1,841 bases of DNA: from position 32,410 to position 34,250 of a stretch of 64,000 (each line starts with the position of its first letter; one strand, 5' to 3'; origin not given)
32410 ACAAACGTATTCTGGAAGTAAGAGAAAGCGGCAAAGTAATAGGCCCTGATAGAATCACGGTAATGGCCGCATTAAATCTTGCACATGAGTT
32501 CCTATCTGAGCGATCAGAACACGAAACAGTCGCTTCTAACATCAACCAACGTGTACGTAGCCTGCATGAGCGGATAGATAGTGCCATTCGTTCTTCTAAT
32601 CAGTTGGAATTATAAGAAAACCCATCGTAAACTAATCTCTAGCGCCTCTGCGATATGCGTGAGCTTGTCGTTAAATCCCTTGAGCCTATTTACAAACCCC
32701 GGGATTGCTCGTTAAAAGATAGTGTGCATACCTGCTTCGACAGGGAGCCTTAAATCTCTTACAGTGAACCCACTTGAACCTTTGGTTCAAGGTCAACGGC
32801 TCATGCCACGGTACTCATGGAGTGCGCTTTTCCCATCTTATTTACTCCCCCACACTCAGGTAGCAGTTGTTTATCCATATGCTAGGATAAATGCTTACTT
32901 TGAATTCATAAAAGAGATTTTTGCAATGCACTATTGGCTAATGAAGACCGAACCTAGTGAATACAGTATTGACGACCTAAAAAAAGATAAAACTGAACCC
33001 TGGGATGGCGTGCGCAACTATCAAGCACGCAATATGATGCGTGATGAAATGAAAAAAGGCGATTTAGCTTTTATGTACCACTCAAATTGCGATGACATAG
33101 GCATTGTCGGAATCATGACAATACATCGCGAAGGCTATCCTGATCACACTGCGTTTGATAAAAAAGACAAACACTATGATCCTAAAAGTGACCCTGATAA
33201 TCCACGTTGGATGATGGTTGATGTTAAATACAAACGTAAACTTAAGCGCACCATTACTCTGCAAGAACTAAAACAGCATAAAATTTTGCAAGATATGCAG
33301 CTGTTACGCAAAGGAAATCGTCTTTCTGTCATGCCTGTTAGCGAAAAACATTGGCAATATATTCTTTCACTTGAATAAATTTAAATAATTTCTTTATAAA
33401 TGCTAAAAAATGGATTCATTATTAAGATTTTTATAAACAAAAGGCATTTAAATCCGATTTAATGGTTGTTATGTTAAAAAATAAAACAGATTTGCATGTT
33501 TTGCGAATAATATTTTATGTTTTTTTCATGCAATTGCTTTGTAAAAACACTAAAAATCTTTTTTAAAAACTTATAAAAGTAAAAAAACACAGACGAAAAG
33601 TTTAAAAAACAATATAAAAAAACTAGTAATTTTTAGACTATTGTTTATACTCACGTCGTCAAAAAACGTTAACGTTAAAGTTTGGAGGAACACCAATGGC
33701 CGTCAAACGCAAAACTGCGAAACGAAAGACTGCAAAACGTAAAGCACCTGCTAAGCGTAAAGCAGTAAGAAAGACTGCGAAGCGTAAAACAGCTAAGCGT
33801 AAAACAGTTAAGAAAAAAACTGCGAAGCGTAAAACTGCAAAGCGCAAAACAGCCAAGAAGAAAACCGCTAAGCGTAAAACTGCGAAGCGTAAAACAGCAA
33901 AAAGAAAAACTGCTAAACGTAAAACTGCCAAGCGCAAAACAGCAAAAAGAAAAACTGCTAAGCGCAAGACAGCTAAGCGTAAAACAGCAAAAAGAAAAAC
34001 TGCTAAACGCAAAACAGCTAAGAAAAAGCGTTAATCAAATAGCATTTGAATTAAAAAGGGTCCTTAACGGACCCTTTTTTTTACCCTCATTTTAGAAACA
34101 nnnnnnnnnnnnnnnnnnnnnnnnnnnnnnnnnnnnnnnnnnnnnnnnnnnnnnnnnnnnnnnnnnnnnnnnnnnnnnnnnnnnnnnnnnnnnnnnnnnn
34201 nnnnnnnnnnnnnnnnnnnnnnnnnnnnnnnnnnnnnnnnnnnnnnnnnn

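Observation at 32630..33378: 6S RNA is followed by an EVE (PUA-like) domain gene instead of the canonical 5-formyl-THF cycloligase (ygfA)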

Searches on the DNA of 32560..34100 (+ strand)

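Call 8: search_dna_similar(query=window:32642-32828:+, collection=ecoli_genomes, mode=distant, max_rows=3)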
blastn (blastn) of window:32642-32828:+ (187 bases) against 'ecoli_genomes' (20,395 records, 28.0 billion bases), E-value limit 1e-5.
No match.
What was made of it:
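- Tried and rejected: blastn of the window 6S against E. coli genomes gave no match because the sequences are too diverged (call 8).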

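Call 19: build_rna_model(alignment_id=A2)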
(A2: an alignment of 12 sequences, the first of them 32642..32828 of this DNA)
Model R1 built from alignment A2 (12 sequences, 201 columns); structure: RNAalifold consensus.
model positions 183; base pairs 31; branch points 1; effective number of sequences 3.44; information 0.59 bits per position. Calibrated on 0.2 Mb of random sequence (short: E-values are rough).
structure used (alignment columns):
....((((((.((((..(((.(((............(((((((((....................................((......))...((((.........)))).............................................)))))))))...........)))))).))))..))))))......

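Call 21: search_with_rna_model(model_id=R1, sources=[window, L001, L002, L003, L004, L005, L006, L007, L008, L009, L010, L011, L012, L013, L014, L015, L016, L017, L018, L019, L020, L021, L022, L023, L024, L025, L026, L027, L028, L029, L030, L031, L032, L033, L034, L035, L036, L037, L038, L039, L040, L041, L042, L043, L044, L045, L046, L047, L048, L049, L050, L051, L052, L053, L054, L055, L056, L057, L058, L059, L060, L061, L062, L063, L064, L065, L066, L067, L068, L069, L070, L071, L072, L073, L074, L075, L076, L077, L078, L079, L080, L081, L082, L083, L084, L085, L086, L087], max_evalue=0.01, make_alignment=true)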
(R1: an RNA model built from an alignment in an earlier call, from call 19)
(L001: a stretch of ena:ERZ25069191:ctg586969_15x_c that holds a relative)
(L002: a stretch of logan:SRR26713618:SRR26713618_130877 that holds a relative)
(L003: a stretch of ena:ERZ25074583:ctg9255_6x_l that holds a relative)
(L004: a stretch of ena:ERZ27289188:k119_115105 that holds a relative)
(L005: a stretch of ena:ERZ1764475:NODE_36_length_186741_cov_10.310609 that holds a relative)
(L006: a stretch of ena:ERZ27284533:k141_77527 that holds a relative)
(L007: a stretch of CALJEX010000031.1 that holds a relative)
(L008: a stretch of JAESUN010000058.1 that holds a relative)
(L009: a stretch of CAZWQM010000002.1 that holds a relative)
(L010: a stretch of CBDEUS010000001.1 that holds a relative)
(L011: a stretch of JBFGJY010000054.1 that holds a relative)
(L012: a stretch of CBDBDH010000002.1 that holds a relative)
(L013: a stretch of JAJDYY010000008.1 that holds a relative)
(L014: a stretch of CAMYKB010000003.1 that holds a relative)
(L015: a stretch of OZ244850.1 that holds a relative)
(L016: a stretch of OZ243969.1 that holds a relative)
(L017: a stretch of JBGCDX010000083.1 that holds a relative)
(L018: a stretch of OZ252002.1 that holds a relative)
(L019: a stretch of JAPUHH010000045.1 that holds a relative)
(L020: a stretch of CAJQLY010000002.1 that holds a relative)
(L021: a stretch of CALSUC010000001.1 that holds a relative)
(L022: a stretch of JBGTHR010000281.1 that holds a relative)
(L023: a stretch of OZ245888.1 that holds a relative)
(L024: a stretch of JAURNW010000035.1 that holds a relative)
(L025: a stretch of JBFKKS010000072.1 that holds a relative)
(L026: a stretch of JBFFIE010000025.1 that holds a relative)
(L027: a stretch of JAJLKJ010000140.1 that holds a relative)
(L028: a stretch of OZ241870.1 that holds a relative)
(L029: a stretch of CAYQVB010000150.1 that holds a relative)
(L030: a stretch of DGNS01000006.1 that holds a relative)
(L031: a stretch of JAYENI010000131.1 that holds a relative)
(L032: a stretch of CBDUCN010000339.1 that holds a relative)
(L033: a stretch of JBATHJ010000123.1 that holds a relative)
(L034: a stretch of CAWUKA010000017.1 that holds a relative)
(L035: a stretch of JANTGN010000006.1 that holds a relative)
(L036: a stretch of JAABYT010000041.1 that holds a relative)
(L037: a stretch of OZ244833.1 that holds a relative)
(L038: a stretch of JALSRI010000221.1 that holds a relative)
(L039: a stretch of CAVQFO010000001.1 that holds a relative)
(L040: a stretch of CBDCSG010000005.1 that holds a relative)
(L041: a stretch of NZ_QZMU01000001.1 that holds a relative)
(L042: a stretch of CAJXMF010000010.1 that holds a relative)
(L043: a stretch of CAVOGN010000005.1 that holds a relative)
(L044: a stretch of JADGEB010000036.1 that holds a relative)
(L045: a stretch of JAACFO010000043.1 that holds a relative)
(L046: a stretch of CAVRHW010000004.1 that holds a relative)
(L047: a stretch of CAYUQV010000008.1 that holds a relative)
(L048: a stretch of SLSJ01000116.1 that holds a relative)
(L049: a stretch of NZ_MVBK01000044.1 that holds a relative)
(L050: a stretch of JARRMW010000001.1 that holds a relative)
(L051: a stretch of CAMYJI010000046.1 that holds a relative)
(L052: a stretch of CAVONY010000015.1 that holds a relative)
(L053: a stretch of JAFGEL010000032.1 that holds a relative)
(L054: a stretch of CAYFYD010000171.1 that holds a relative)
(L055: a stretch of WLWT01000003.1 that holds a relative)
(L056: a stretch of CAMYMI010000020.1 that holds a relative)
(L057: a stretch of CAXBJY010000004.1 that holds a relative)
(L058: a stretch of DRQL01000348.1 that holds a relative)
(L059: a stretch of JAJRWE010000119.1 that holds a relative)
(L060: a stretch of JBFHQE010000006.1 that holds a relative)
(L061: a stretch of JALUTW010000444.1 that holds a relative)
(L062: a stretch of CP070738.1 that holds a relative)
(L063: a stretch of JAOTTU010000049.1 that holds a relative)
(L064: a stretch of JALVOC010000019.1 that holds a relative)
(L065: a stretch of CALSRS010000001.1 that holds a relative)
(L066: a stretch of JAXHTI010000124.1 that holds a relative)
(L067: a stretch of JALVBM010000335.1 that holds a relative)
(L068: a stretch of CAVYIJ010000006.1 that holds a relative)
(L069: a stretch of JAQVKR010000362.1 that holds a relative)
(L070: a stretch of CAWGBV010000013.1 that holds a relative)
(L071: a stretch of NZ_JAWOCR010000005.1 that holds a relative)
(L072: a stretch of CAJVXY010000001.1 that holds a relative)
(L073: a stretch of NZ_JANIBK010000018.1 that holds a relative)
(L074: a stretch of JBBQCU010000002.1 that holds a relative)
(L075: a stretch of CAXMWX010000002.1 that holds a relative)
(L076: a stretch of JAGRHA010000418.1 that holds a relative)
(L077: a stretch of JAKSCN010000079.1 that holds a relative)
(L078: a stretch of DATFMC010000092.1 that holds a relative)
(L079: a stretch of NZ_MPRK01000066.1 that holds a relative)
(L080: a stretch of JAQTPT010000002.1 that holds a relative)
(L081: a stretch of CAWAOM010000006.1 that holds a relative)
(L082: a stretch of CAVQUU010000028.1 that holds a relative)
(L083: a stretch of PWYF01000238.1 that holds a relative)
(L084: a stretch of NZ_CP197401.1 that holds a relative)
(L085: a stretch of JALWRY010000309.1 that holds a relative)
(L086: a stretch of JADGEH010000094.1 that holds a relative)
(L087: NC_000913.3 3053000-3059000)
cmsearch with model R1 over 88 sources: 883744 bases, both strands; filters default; matches with E-value up to 0.01: 67.
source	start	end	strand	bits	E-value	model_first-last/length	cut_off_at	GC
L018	4756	4939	+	167.7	1.2e-39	1-183/183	no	0.47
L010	4767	4951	+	164.2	8.9e-39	1-183/183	no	0.49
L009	4716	4899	+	163.4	1.4e-38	1-183/183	no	0.53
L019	4752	4936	+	162.5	2.4e-38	1-183/183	no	0.51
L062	3912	4093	+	162.3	2.8e-38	1-183/183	no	0.56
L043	3680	3862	+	160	1e-37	1-183/183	no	0.57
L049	3861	4048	+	159.5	1.3e-37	1-183/183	no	0.61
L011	4752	4936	+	158.7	2.1e-37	1-183/183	no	0.47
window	32642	32827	+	157.6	4.1e-37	1-183/183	no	0.5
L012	4750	4934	+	156.7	6.7e-37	1-183/183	no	0.46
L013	4750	4935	+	156.4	8.2e-37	1-183/183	no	0.44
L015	4751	4935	+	156.1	9.7e-37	1-183/183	no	0.44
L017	4763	4946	+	155.2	1.6e-36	1-183/183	no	0.53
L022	4392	4577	+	153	5.8e-36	1-183/183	no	0.53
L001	5751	5932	+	150.2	2.8e-35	1-183/183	no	0.49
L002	5751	5932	+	150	3.2e-35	1-183/183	no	0.48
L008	2499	2681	+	149.6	3.9e-35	1-183/183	no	0.54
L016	4752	4935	+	149.3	4.8e-35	1-183/183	no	0.45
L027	3992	4192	+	149.2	5.1e-35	1-183/183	no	0.62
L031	4710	4893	+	148.8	6.3e-35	1-183/183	no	0.54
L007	4711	4893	+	148.1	9.3e-35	1-183/183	no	0.53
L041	3806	3990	+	148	1e-34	1-183/183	no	0.61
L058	2930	3110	+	146.7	2.1e-34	1-183/183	no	0.57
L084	4800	4979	+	146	3.1e-34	1-183/183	no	0.54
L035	4127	4310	+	140.7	6.6e-33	1-183/183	no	0.51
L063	4622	4802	+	139.5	1.3e-32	1-183/183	no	0.55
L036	4147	4335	+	137.3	4.9e-32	1-183/183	no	0.6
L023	4773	4958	+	134.8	2e-31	1-183/183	no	0.47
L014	4574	4753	+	130.9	1.9e-30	1-183/183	no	0.57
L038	4175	4354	+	128.7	6.5e-30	1-183/183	no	0.62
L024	4729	4911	+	125.8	3.5e-29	1-183/183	no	0.44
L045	4040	4228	+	122.8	2e-28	1-183/183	no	0.61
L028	4101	4288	+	122.2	2.8e-28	1-183/183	no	0.67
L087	2984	3167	+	120.2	8.8e-28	1-183/183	no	0.55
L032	4064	4253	+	118.4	2.5e-27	1-183/183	no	0.6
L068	4136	4314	+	117.9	3.4e-27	1-183/183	no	0.57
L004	5729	5911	+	117.5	4.1e-27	1-183/183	no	0.5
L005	5729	5911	+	117.5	4.1e-27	1-183/183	no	0.5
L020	4729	4911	+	117.5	4.1e-27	1-183/183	no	0.5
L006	5729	5911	+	117.5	4.2e-27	1-183/183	no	0.51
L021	4728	4910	+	117.2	5e-27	1-183/183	no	0.51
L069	1652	1834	+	116.9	5.9e-27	1-183/183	no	0.63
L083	3995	4181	+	116.5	7.4e-27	1-183/183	no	0.61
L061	3785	3970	+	116.5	7.5e-27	1-183/183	no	0.61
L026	725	903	+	116.2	8.8e-27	1-183/183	no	0.5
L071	3698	3879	+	115.8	1.1e-26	1-183/183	no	0.59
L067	16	196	+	115.4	1.4e-26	1-183/183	no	0.61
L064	4144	4323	+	115.1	1.6e-26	1-183/183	no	0.57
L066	3851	4033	+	113.6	4e-26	1-183/183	no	0.62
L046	4197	4383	+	110.6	2.2e-25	1-183/183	no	0.53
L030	4763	4944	+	109.2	5e-25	1-183/183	no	0.53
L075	4769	4945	+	108.5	7.2e-25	1-183/183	no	0.52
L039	4088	4273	+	102.9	1.9e-23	1-183/183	no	0.63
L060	4190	4372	+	101.6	3.9e-23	1-183/183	no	0.56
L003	5725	5907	+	99.5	1.3e-22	1-183/183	no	0.48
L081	4167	4352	+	98.4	2.4e-22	1-183/183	no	0.62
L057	4715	4899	+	91.9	1e-20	1-183/183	no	0.51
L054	4771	4963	+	91.5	1.3e-20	1-183/183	no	0.66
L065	4799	4978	+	91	1.7e-20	1-183/183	no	0.47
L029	4757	4950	+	83.8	1e-18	1-183/183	no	0.63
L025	3650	3836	+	81.7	3.7e-18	1-183/183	no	0.62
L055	4138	4326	+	79.3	1.4e-17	1-183/183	no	0.54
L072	3688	3870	+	75.5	1.3e-16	1-183/183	no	0.55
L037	4023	4208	+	71.3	1.4e-15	1-183/183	no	0.6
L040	4763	4956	+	61.8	3.3e-13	1-183/183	no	0.65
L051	4042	4234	+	47.8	1.1e-09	1-183/183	no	0.56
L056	4082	4220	+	44.2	8.4e-09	23-161/183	no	0.55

Alignment A3: 67 matches aligned to the model, 269 columns, each read 5' to 3' on its own strand. Consensus structure (alignment columns), stored with it:
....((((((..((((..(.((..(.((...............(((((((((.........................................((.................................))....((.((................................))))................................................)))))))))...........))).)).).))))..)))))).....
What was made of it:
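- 32642..32828 (+): 6S RNA gene (ssrS). Own model 157.6 bits (call 21).
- Checked: My own covariance model places it at 32642..32827 (call 21).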

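Call 37: search_with_rna_model(model_id=R1, sources=[L088, L089, L090, L091, L092, L093, L094, L095, L096, L097, L098, L099, L100, L101, L102, L103, L104, L105, L106, L107, L108, L109, L110, L111, L112, L113, L114, L115, L116, L117, L118, L119, L120, L121, L122, L123, L124, L125, L126, L127, L128, L129, L130, L131, L132, L133, L134, L135, L136, L137, L138, L139, L140, L141, L142, L143, L144, L145, L146, L147, L148, L149, L150, L151, L152, L153, L154, L155, L156, L157, L158, L159, L160, L161, L162, L163, L164, L165, L166, L167], max_evalue=0.01, make_alignment=true)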
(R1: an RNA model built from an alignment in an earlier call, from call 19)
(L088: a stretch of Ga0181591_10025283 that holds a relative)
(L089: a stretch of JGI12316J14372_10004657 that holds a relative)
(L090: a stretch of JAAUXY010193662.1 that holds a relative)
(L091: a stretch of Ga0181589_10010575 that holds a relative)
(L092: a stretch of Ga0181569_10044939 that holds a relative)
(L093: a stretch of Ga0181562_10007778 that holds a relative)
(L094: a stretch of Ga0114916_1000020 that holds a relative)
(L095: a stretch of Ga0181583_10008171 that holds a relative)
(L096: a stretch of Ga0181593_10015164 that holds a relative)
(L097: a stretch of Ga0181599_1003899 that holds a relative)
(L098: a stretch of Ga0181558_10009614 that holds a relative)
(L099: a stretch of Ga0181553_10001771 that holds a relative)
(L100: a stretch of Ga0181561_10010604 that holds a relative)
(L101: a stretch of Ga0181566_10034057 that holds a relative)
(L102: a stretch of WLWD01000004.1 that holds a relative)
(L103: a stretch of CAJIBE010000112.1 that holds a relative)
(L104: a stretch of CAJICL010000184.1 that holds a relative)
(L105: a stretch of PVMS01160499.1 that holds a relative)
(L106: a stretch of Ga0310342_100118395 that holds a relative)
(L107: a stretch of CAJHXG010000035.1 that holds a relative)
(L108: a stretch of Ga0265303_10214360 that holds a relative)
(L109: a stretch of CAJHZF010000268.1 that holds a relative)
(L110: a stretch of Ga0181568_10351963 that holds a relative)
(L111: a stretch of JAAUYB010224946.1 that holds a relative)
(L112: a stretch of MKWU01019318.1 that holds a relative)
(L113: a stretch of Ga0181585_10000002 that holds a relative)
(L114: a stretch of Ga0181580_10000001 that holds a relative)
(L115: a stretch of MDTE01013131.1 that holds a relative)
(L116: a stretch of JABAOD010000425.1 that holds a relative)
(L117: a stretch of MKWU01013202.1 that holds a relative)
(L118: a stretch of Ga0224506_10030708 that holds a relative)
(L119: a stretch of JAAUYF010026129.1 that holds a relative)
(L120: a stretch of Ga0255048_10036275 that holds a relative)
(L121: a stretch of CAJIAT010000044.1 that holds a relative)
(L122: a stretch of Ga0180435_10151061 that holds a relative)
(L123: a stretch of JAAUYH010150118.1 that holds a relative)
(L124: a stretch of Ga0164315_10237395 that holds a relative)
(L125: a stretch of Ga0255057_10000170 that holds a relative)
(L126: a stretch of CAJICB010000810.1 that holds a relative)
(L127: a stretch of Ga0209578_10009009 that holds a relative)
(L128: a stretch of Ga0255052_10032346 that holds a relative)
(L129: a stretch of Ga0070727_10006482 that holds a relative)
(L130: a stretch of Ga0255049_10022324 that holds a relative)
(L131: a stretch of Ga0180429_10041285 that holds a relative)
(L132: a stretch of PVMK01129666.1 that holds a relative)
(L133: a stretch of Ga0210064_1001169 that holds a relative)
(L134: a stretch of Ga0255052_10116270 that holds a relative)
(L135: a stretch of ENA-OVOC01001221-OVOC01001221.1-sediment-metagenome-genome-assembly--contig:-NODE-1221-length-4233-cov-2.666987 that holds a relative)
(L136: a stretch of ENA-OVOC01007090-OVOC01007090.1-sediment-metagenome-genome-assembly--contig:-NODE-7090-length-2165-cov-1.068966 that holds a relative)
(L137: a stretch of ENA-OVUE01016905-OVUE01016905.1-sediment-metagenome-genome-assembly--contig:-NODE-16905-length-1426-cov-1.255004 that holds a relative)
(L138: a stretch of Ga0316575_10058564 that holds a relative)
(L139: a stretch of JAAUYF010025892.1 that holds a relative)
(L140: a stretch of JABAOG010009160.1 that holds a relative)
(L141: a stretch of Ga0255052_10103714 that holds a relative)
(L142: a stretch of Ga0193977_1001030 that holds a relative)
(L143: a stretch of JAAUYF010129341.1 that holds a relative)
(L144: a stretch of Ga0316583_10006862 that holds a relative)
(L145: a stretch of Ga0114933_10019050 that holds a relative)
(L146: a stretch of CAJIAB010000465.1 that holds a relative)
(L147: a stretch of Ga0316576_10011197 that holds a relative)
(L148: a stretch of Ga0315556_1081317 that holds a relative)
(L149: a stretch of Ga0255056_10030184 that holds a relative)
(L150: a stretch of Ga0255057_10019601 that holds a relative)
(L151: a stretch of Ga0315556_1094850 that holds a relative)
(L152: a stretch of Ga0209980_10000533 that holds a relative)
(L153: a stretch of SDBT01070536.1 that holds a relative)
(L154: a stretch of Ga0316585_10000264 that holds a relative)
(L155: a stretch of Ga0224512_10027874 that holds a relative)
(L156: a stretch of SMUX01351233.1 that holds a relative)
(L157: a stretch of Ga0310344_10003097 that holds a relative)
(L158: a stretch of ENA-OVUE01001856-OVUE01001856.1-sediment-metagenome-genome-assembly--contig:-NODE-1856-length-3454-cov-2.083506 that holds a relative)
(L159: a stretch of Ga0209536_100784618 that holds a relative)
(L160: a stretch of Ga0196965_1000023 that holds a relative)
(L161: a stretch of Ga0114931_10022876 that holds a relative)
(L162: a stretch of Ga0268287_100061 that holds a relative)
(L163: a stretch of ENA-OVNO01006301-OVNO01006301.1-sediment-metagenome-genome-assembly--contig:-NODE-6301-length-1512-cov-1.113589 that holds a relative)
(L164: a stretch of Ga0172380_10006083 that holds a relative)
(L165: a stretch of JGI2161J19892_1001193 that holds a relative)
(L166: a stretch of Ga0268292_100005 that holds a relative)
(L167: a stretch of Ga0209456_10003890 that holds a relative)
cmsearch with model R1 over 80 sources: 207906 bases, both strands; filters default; matches with E-value up to 0.01: 56.
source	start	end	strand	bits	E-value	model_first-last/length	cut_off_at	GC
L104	1266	1450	+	160.7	1.6e-38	1-183/183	no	0.49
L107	1263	1447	+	160.4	1.9e-38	1-183/183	no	0.5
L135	403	585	+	160.2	2.2e-38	1-183/183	no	0.56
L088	603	788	+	159.2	3.7e-38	1-183/183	no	0.49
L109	1252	1436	+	158.7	5e-38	1-183/183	no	0.48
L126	376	557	+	158.6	5.4e-38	1-183/183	no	0.57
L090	1048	1233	+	157.6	9.3e-38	1-183/183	no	0.49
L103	899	1083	+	157.2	1.2e-37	1-183/183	no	0.51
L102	1263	1446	+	156.7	1.6e-37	1-183/183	no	0.53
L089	1217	1402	+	155.9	2.5e-37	1-183/183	no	0.51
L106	1255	1439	+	149.2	1.2e-35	1-183/183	no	0.49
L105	1221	1403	+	147.7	2.8e-35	1-183/183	no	0.53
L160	1299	1478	+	147.5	3.1e-35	1-183/183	no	0.56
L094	1217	1399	+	146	7.3e-35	1-183/183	no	0.53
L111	1291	1476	+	139.2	3.8e-33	1-183/183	no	0.45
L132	615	803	+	130.2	6.5e-31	1-183/183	no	0.59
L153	563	751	+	129.1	1.2e-30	1-183/183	no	0.59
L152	604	792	+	128.9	1.4e-30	1-183/183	no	0.59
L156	604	792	+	128.9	1.4e-30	1-183/183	no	0.59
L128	535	723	+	128.4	1.8e-30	1-183/183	no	0.61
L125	641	829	+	126.8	4.8e-30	1-183/183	no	0.59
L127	595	784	+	124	2.4e-29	1-183/183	no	0.62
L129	595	784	+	124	2.4e-29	1-183/183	no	0.62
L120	602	790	+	123.4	3.4e-29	1-183/183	no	0.59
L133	392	580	+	122.4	5.9e-29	1-183/183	no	0.6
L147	594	773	+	120.3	2e-28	1-183/183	no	0.55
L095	1273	1451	+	119.1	4e-28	1-183/183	no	0.5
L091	1273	1451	+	119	4.2e-28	1-183/183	no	0.49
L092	1273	1451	+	119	4.2e-28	1-183/183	no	0.49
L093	1277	1455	+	119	4.2e-28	1-183/183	no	0.49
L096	1273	1451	+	119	4.2e-28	1-183/183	no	0.49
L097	958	1136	+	119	4.2e-28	1-183/183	no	0.49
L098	1273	1451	+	119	4.2e-28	1-183/183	no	0.49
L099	1273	1451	+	119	4.2e-28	1-183/183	no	0.49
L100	1277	1455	+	119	4.2e-28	1-183/183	no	0.49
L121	448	635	+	118.8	4.6e-28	1-183/183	no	0.64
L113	1290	1475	+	118.7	4.8e-28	1-183/183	no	0.48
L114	1290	1475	+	118.7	4.8e-28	1-183/183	no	0.48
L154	649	827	+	117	1.3e-27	1-183/183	no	0.58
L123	499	692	+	116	2.3e-27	1-183/183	no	0.57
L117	410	597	+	115.4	3.3e-27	1-183/183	no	0.68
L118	327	513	+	114.9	4.3e-27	1-183/183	no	0.52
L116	1272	1450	+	114.2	6.4e-27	1-183/183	no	0.51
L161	678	863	+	107.1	3.9e-25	1-183/183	no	0.58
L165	635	814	+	105.8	7.9e-25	1-183/183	no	0.56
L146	637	816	+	105.5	9.7e-25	1-183/183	no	0.57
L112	591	776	+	105.1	1.2e-24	1-183/183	no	0.68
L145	1278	1468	+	89.9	7.5e-21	1-183/183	no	0.57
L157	1278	1468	+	89.9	7.5e-21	1-183/183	no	0.57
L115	747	937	+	89.1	1.2e-20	1-183/183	no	0.57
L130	1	127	+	72.1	2.1e-16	62-183/183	5'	0.62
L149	1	109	+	67.1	3.8e-15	80-183/183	5'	0.59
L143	1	103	+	62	7.2e-14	78-183/183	5'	0.57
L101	1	85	+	53.6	8.8e-12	98-183/183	5'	0.49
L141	1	94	+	50.9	4.1e-11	93-183/183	5'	0.63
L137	1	51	+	20.1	0.002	45-183/183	5'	0.61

Alignment A5: 56 matches aligned to the model, 218 columns, each read 5' to 3' on its own strand. Consensus structure (alignment columns), stored with it:
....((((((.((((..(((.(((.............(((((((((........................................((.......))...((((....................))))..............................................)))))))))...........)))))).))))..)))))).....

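Call 50: search_rna_families(source=window, start=32560, end=34100, threshold=evalue, max_evalue=1)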
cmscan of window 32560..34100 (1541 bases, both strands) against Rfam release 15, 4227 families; matches with E-value up to 1: 2.
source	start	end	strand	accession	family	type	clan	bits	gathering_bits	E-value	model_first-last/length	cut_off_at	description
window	32642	32828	+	RF00013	6S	Gene;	-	77.4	46.4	3.7e-15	1-187/187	no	6S / SsrS RNA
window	34035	34091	+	RF02732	JA04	Gene; sRNA;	-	24.3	81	0.91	1-81/81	no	Aggregatibacter sRNA JA04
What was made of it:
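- Tried and rejected: The one other match (JA04, 24 bits against a cut-off of 81) is noise lying on the terminator (call 50).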
